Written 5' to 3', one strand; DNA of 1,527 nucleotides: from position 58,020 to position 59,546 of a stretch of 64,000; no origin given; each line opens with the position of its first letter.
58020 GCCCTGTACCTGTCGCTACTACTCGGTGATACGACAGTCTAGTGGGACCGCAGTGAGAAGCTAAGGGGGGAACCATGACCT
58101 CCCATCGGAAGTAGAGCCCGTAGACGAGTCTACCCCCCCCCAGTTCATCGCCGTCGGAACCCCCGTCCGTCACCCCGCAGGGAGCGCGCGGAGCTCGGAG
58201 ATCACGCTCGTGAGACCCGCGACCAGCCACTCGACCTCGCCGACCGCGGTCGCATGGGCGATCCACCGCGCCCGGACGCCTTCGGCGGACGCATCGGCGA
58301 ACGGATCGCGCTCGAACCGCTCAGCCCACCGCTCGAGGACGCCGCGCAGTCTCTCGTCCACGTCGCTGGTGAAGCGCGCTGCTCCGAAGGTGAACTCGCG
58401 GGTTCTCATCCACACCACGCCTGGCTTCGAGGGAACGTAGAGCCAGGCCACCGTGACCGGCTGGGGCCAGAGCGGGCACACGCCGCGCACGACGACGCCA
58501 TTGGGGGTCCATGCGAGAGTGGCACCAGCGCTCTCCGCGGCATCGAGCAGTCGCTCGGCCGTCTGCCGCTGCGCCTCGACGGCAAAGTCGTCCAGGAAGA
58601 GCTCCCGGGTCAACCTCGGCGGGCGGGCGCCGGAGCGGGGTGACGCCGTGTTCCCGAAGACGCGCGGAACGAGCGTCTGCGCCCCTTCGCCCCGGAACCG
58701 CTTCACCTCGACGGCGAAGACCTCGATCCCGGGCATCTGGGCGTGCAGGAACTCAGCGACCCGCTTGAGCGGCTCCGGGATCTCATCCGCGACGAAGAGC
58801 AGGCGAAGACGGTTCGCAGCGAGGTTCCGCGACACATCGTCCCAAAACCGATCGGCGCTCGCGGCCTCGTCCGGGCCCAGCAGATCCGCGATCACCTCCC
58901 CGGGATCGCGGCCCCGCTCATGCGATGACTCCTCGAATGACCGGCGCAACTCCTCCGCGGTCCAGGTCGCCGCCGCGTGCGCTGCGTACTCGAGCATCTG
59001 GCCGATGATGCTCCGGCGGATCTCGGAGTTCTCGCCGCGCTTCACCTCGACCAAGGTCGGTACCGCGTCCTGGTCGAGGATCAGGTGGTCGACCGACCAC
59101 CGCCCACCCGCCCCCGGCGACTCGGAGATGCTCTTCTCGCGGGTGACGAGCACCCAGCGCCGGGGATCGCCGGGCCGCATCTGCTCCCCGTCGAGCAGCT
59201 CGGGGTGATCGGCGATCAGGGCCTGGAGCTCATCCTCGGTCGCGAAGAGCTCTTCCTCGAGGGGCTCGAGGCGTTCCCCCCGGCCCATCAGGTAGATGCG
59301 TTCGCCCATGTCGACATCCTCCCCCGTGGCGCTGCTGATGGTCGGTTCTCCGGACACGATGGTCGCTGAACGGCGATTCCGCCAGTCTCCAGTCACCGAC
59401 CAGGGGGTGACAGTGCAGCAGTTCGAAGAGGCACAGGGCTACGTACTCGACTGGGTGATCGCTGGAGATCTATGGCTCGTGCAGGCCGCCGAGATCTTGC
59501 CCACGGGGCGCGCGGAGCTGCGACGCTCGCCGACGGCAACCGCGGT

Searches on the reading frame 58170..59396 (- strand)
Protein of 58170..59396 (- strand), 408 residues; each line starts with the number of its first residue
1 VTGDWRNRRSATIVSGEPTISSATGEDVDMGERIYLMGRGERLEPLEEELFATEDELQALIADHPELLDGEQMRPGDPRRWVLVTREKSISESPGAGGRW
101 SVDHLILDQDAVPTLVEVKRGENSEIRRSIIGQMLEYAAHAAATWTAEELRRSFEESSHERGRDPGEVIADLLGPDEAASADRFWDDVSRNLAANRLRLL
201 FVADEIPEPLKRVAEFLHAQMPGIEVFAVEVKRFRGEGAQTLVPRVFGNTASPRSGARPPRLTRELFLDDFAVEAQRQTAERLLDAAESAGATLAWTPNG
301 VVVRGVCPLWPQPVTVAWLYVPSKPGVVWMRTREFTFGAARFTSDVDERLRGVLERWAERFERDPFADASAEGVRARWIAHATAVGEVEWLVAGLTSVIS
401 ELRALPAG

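Call 12: search_protein_families(library=pfam, max_evalue=0.01, proteins=[window:58170-59396:-])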
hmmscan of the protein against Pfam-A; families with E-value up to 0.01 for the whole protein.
window:58170-59396:- (408 aa): 0 families

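Call 39: search_protein_families(library=ncbifam, max_evalue=0.00001, proteins=[window:58170-59396:-])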
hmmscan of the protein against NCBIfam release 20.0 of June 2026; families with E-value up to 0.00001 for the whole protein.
window:58170-59396:- (408 aa): 0 families

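Call 64: search_protein_families(library=phrogs, max_evalue=0.01, proteins=[window:58170-59396:-])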
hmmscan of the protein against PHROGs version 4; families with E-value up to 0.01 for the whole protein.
window:58170-59396:- (408 aa): 0 families

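Call 65: search_protein_families(library=padloc, max_evalue=0.001, proteins=[window:58170-59396:-])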
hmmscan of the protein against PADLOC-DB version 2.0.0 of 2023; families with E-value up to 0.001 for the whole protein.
window:58170-59396:- (408 aa): 2 families
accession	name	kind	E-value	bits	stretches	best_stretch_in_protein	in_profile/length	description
PDLC04916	PDC-S11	-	3e-09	34.4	1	41-246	12-182/358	-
PDLC04915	PDC-S11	-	0.00095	16.5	0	101-237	61-183/379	-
